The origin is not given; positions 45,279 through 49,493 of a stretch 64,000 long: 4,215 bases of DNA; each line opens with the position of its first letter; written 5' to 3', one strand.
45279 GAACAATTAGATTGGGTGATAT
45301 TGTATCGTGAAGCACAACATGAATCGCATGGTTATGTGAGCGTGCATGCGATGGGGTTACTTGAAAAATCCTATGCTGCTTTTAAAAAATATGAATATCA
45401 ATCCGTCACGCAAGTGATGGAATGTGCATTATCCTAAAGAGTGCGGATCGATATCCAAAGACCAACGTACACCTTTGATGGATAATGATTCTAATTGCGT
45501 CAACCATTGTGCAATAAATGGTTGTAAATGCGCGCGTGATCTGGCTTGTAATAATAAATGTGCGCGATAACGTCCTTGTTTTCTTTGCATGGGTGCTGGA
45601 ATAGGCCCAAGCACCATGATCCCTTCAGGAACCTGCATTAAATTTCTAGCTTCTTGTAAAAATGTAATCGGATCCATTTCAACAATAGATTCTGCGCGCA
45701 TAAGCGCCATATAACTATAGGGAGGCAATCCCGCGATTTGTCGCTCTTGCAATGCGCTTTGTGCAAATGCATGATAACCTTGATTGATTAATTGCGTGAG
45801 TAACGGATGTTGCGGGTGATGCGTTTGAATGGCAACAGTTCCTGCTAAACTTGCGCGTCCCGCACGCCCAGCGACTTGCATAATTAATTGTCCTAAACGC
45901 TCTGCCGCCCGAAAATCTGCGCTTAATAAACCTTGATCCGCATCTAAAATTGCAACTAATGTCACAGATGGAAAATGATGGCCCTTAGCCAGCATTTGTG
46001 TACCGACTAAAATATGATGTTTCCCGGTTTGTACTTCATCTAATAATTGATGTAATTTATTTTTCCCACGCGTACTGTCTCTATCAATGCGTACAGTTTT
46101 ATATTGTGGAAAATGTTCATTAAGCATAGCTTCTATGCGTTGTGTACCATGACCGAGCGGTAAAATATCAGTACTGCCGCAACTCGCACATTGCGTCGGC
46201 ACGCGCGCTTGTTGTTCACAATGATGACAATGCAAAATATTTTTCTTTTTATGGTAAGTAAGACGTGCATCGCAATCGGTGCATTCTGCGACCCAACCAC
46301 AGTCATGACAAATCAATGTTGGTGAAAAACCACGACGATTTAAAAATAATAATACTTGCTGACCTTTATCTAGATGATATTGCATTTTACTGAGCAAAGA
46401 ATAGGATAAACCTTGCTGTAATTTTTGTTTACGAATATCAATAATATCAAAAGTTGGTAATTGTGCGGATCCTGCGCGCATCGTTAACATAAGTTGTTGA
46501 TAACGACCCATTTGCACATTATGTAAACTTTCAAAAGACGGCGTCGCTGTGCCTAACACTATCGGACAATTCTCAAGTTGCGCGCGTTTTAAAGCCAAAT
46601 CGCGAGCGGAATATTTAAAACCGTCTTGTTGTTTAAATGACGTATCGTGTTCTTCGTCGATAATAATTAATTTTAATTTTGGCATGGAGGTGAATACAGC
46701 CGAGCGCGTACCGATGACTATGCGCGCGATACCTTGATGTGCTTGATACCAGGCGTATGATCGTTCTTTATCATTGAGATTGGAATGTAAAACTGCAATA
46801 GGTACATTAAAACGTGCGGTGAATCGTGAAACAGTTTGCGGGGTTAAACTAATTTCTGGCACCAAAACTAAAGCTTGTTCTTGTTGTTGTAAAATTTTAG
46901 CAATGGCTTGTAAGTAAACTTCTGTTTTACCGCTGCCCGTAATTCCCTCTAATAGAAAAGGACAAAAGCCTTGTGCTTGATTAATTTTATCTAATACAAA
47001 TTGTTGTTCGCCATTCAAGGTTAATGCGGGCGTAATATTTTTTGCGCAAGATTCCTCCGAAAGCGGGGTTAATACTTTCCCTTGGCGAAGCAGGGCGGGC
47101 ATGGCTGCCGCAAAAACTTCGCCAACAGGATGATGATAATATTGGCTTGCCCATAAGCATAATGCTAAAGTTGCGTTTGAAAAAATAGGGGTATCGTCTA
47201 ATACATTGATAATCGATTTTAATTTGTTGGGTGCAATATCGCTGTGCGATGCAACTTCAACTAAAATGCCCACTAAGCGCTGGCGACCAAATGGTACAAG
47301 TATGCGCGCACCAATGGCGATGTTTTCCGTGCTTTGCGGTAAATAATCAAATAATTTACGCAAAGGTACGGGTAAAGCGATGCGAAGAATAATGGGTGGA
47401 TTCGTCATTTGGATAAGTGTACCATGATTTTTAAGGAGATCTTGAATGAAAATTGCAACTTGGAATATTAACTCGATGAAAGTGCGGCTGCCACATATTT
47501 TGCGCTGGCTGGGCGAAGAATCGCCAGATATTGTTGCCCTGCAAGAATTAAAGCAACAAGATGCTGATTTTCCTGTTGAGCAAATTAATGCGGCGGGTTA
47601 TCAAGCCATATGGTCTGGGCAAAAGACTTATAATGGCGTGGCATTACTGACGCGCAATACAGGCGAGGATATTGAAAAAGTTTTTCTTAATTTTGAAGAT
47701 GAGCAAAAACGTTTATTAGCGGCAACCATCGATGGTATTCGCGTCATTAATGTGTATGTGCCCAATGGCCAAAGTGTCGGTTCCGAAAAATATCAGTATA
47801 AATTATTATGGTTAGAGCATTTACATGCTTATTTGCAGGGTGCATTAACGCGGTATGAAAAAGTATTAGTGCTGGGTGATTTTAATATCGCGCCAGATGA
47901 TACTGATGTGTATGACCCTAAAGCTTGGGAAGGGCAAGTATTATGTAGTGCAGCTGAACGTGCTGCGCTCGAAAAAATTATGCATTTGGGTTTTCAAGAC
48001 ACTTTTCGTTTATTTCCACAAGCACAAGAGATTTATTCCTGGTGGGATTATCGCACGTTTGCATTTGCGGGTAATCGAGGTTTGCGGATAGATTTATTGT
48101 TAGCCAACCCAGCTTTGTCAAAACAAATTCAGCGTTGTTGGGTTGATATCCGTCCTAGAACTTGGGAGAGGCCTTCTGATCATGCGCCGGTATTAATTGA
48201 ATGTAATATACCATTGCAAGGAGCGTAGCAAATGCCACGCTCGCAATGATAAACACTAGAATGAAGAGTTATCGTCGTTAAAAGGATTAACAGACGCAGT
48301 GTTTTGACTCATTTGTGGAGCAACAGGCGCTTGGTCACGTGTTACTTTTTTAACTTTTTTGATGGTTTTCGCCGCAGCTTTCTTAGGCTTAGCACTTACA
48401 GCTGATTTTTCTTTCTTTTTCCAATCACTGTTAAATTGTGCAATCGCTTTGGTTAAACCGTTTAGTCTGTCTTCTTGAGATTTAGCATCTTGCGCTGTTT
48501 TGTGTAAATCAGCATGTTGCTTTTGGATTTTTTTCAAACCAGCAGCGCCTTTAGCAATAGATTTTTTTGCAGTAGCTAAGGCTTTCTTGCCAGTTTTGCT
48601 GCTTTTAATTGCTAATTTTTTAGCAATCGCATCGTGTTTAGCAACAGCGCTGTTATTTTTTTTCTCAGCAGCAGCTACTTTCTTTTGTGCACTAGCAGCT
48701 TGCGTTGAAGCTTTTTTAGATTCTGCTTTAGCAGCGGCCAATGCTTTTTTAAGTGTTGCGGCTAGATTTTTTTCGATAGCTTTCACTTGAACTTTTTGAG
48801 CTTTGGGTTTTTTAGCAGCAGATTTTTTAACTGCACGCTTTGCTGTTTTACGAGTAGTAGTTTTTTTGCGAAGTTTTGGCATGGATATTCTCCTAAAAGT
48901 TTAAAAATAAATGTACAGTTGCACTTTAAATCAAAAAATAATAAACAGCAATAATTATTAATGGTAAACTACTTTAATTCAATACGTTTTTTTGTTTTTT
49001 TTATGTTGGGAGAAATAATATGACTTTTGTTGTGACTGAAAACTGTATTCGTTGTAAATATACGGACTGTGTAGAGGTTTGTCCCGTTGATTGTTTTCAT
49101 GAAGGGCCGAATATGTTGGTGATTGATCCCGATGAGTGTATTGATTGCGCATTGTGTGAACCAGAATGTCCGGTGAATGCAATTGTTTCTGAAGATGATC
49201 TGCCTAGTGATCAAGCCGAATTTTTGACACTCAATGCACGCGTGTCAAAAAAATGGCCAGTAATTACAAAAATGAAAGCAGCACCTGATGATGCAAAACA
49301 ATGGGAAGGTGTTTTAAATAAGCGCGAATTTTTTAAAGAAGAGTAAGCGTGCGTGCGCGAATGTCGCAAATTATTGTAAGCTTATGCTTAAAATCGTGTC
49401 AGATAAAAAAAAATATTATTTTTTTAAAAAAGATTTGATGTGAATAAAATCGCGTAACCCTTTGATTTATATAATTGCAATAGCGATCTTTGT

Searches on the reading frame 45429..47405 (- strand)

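Call 65: search_protein_families(library=ncbifam, proteins=[window:45429-47405:-], max_evalue=0.00001)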
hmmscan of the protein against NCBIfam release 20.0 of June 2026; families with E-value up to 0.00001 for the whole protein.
window:45429-47405:- (658 aa): 27 families (the best 25 are shown)
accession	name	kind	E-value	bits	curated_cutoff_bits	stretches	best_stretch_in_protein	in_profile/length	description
NF004067.0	PRK05580.1-4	equivalog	9e-289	960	763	2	122-657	197-736/737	primosomal protein N'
NF004065.0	PRK05580.1-1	equivalog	8.3e-271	900.4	858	2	127-655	195-729/731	primosomal protein N'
NF004066.1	PRK05580.1-3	equivalog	5.7e-202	673.1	813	2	124-656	247-787/788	primosomal protein N'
TIGR00595.1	priA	equivalog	3e-189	629.9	230.35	1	151-654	1-508/509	replication restart helicase PriA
NF004070.0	PRK05580.2-2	equivalog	7.5e-187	622.7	921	2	126-656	193-727/729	primosomal protein N'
NF004071.0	PRK05580.2-3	equivalog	6.8e-155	516.9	1105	2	130-656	202-733/735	primosomal protein N'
NF004068.0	PRK05580.1-5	equivalog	1.9e-148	495.9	1249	1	125-656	254-793/795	primosomal protein N'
NF004072.0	PRK05580.2-4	equivalog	1.9e-140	469.2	1030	1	6-656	3-646/648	primosomal protein N'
NF004069.0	PRK05580.2-1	equivalog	3.2e-122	409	767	1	24-640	19-603/612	primosomal protein N'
NF011453.0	PRK14873.1-3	equivalog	4.8e-45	153.8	812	1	5-614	14-610/653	primosome assembly protein PriA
NF011452.0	PRK14873.1-2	equivalog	3e-40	138.1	980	1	15-615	57-653/708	primosomal protein N'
NF011455.0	PRK14873.1-5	equivalog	1.7e-35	122.4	969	1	15-606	25-614/675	primosomal protein N'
NF011454.0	PRK14873.1-4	equivalog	8e-33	113.7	951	1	15-609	10-595/651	primosomal protein N'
TIGR00580.2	mfd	equivalog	7.4e-17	61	800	1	151-265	458-577/907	transcription-repair coupling factor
TIGR00643.1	recG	equivalog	8.2e-16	57.8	659.4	1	150-289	259-396/629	ATP-dependent DNA helicase RecG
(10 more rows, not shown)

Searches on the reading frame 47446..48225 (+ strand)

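Call 65: search_protein_families(library=ncbifam, proteins=[window:47446-48225:+], max_evalue=0.00001)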
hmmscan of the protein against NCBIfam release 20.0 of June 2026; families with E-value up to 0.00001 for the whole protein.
window:47446-48225:+ (260 aa): 4 families
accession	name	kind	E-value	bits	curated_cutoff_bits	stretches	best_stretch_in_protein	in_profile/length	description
TIGR00195.1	exoDNase_III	equivalog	5.5e-84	281.7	182.55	1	1-252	1-253/254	exodeoxyribonuclease III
TIGR00633.1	xth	equivalog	3.3e-78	262.7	99.05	1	1-253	1-254/255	exodeoxyribonuclease III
NF008733.0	PRK11756.1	equivalog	1.7e-61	207.8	280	1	1-253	1-267/269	exodeoxyribonuclease III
NF010489.0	PRK13911.1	equivalog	7.6e-26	91.4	503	1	1-233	1-233/250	exodeoxyribonuclease III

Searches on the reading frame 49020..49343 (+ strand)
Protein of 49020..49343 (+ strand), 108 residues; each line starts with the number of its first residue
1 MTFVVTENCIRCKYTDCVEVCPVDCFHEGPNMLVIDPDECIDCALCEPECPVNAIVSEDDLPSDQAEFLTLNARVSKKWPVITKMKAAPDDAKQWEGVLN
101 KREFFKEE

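Call 15: find_related_loci(query=window:49020-49343:+, collection=genome_contigs, flank=3000)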
Query window:49020-49343:+ (108 aa) in genome_contigs; peptide patterns used: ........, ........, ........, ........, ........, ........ (x = any residue, [..] = any of these).
600 stretches matched a pattern (row limit reached: there are more); 596 encode a relative of the query (tblastn E <= 1e-3); the best 80 are kept; 80 distinct loci.
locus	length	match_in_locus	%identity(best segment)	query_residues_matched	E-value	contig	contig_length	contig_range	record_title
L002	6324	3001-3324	74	1-108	3e-53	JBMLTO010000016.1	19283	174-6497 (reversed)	MAG: Legionella sp. isolate LE_72095 NODE_3771_length_19283_cov_13.237102, whole genome shotgun sequence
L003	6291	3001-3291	75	1-97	6e-53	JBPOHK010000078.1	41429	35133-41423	MAG: Pseudomonadota bacterium isolate MAG_442 c_000000280456, whole genome shotgun sequence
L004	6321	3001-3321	73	1-107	3e-52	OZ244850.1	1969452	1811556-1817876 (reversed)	MAG: Gammaproteobacteria bacterium isolate ed37e13b-53fa-493c-b8f4-17445a644a29 genome assembly, chromosome: 1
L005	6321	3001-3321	74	1-107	3e-52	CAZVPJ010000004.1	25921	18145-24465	MAG TPA_asm: uncultured Thiotrichales bacterium isolate SRP268394_co2_124 genome assembly, contig: NODE_2742_length_2592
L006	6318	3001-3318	74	1-106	1e-51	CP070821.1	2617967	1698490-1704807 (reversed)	MAG: Gammaproteobacteria bacterium isolate bin114 chromosome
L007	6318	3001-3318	73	1-106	2e-51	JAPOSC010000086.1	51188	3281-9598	MAG: Thiotrichales bacterium isolate CAR2_bin_14 NODE_181_length_51188_cov_51.9446, whole genome shotgun sequence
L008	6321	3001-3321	74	1-107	4e-51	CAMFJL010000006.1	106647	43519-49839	MAG: uncultured Legionellales bacterium isolate SRR12456173_bin.9_metaWRAP_v1.3_MAG genome assembly, contig: ERZ12289974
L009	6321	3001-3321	72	1-107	1e-50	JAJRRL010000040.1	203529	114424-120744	MAG: Gammaproteobacteria bacterium isolate Dive100_bin3.114 k141_1065202, whole genome shotgun sequence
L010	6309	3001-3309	74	1-103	2e-50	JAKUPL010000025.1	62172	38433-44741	MAG: Alcanivorax sp. isolate ALOHA_A2.5_2 A2.5-Alcanivorax-2_25, whole genome shotgun sequence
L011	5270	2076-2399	72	1-108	4e-50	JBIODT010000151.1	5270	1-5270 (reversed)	MAG: Legionellales bacterium isolate GcC11-25 k141_1615763_length_5270_cov_27.0000, whole genome shotgun sequence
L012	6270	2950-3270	70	1-107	8e-50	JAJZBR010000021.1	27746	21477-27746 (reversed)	MAG: Proteobacteria bacterium isolate JA1.bin17 NODE_1204_length_27746_cov_17.855788, whole genome shotgun sequence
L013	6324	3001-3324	72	1-108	6e-50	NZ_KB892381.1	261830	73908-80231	Legionella shakespearei DSM 23087 B094DRAFT_scaffold_0.1, whole genome shotgun sequence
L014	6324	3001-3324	72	1-108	1e-49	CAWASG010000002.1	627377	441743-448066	MAG: uncultured Gammaproteobacteria bacterium isolate MFD02832.bin.1.3 genome assembly, contig: contig_14482, whole geno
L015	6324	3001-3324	70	1-108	4e-49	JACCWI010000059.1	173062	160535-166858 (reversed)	MAG: Tatlockia sp. isolate MGR_bin148 SD2897-2912_k127_7397386, whole genome shotgun sequence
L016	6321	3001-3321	68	1-107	3e-49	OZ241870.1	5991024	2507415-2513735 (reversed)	MAG: Gammaproteobacteria bacterium isolate ca35ea08-545d-4259-bb59-35f508f037d2 genome assembly, chromosome: 1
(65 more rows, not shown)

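Call 65: search_protein_families(library=ncbifam, proteins=[window:49020-49343:+], max_evalue=0.00001)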
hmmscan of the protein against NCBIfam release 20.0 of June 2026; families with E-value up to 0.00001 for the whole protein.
window:49020-49343:+ (108 aa): 14 families
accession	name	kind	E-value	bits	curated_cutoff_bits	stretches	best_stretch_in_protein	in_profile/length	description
NF045490.1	FdxA_Protbact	equivalog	9.8e-50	167.2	135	1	1-103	1-103/104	ferredoxin FdxA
NF045480.1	FdxA_Actino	equivalog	1.4e-25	89.7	125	1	1-77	1-77/107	ferredoxin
NF058577.1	FdxA_fam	equivalog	7.7e-19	67.6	65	2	1-54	1-52/52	4Fe-4S ferredoxin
TIGR04105.1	FeFe_hydrog_B1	subfamily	1.4e-11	43.7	450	1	2-58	106-162/462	monomeric [FeFe] hydrogenase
NF045874.1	Vhu_polyferre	exception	3.6e-10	39.1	600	1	4-65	125-184/381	F420-non-reducing hydrogenase associated-polyferredoxin VhuB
NF040864.1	HgcB_ferredoxin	equivalog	3.1e-08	33.3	99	1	6-57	13-63/93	mercury methylation ferredoxin HgcB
NF033683.1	di_4Fe-4S_YfhL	equivalog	2.5e-07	30.9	86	0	37-60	6-29/80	YfhL family 4Fe-4S dicluster ferredoxin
NF038355.1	FDH3_beta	equivalog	3.4e-07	30.5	240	1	6-54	51-100/180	formate dehydrogenase FDH3 subunit beta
NF041715.1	arsenate_red_ArrB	equivalog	3.7e-07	29.9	450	1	7-63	55-112/233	arsenate respiratory reductase iron-sulfur subunit ArrB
TIGR01944.1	rnfB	subfamily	6e-07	29.2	68.7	1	2-60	108-165/190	RnfABCDGE type electron transport complex subunit B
NF007382.0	PRK09898.1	equivalog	3.2e-06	26.8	213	1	5-53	119-169/208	ferredoxin-like protein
TIGR03224.1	benzo_boxA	equivalog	4.3e-06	25.9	459.2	1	6-67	9-68/411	benzoyl-CoA 2,3-epoxidase subunit BoxA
TIGR02951.1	DMSO_dmsB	equivalog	7.5e-06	26.1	214.1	1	2-55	57-112/161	DMSO/selenate family reductase complex B subunit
NF006446.0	PRK08764.1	equivalog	9.9e-06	25.5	220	0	2-56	81-134/139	Rnf electron transport complex subunit RnfB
